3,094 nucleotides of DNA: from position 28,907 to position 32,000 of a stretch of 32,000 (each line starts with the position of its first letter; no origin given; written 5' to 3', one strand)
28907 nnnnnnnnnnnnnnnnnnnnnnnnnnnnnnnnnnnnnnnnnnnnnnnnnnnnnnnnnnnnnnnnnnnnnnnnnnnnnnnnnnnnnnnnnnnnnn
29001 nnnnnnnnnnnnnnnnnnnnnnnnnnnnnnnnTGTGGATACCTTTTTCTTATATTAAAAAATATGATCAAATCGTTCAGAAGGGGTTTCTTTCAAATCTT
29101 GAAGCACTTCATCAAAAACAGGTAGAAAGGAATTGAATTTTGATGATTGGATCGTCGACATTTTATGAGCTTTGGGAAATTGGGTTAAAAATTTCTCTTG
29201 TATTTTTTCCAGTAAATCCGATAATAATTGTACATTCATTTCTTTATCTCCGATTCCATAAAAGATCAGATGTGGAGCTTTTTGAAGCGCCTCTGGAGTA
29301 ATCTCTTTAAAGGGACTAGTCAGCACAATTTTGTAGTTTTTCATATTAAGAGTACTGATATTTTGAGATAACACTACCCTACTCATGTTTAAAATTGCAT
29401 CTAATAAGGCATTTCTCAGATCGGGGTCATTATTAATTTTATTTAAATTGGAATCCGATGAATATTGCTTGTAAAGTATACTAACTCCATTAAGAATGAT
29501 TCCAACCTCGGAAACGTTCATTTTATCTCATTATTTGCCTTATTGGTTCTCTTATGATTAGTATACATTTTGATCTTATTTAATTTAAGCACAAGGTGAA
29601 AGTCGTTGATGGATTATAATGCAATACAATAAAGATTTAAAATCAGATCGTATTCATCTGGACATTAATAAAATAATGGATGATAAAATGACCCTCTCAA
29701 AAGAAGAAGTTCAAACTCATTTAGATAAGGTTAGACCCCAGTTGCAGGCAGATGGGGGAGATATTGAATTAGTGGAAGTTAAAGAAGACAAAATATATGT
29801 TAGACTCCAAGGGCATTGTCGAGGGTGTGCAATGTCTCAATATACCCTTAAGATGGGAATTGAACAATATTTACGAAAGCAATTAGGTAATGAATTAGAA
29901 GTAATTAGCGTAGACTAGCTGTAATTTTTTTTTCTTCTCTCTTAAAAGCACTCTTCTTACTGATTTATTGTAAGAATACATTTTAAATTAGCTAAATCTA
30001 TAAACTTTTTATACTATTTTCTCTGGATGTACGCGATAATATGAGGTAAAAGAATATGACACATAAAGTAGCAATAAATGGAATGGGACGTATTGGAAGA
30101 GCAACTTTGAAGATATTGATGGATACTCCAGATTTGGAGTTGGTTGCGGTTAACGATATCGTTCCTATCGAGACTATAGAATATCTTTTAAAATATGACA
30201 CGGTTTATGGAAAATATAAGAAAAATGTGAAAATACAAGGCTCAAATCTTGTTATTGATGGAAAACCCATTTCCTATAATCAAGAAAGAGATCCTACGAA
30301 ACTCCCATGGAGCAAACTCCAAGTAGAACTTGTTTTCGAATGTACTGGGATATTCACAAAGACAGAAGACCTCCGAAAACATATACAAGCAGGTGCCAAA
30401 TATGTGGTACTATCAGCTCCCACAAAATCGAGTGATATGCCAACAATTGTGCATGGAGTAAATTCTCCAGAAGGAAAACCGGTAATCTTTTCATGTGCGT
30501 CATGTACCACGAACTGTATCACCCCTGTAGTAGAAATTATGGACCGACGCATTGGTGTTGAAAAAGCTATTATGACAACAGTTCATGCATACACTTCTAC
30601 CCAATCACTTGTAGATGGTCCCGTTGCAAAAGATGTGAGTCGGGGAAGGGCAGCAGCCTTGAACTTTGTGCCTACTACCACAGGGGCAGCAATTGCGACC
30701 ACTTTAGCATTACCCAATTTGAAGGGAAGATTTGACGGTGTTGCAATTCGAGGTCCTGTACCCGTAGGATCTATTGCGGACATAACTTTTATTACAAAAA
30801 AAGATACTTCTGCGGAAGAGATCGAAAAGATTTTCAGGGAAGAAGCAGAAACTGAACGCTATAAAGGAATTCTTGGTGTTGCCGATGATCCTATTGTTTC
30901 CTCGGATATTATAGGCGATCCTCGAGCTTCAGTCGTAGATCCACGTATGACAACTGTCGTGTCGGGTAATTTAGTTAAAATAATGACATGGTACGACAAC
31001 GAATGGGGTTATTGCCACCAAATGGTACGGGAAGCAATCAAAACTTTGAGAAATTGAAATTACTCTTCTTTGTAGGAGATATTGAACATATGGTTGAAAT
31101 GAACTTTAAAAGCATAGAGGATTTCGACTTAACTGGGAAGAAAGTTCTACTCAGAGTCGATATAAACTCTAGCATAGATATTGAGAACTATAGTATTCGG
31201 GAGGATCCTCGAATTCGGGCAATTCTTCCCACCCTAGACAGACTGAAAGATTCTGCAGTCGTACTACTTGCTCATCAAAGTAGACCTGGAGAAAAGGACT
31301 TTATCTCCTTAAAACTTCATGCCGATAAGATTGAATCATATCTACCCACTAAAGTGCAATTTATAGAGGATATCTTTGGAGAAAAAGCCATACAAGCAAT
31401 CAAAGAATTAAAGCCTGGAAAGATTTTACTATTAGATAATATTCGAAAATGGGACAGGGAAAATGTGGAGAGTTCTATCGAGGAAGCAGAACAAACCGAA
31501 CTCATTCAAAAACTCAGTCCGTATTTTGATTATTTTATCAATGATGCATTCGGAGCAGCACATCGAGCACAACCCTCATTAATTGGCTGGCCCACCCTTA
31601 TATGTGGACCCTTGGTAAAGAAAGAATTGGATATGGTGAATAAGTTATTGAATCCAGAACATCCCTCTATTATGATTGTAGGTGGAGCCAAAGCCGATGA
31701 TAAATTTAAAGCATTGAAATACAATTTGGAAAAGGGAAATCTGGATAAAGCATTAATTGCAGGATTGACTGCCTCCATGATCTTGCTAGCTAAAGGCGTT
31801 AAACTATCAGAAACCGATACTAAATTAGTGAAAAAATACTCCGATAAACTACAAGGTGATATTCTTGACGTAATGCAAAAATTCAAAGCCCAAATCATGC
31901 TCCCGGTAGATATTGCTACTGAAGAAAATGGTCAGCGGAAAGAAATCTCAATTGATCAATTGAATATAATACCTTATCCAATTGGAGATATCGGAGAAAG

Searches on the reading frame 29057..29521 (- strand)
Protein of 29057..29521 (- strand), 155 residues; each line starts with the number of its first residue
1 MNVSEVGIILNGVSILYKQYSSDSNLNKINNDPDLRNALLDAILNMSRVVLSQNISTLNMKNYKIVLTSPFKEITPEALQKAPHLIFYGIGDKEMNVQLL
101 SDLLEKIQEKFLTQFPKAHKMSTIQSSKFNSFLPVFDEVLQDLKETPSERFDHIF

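Call 73: search_protein_families(library=pfam, proteins=[window:29057-29521:-], max_evalue=0.00001)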
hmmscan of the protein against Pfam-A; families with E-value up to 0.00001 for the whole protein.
window:29057-29521:- (155 aa): 0 families

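Call 77: search_protein_families(library=pfam, proteins=[window:29057-29521:-], max_evalue=5)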
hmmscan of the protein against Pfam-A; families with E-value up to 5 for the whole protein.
window:29057-29521:- (155 aa): 2 families
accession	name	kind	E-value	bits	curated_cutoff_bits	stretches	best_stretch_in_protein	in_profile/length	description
PF13774.12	Longin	-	0.00038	20.8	26.2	1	84-132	32-82/84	Regulated-SNARE-like domain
PF08279.18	HTH_11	-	0.11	12.8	25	1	40-68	21-49/55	HTH domain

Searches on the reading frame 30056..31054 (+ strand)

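Call 73: search_protein_families(library=pfam, proteins=[window:30056-31054:+], max_evalue=0.00001)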
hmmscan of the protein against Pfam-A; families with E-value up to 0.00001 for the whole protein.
window:30056-31054:+ (333 aa): 2 families
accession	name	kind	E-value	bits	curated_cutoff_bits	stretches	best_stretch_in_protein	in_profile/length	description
PF02800.25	Gp_dh_C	-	3e-52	176.8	24.4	1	155-313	1-158/158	Glyceraldehyde 3-phosphate dehydrogenase, C-terminal domain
PF00044.30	Gp_dh_N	-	3.4e-35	120.8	31.7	1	4-102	2-100/101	Glyceraldehyde 3-phosphate dehydrogenase, NAD binding domain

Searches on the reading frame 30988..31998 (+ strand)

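Call 73: search_protein_families(library=pfam, proteins=[window:30988-31998:+], max_evalue=0.00001)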
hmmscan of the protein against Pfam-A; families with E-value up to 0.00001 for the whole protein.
window:30988-31998:+ (337 aa): 1 family
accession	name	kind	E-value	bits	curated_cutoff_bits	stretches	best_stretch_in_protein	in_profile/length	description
PF00162.24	PGK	-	5.5e-69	233.4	27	1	43-323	1-279/379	Phosphoglycerate kinase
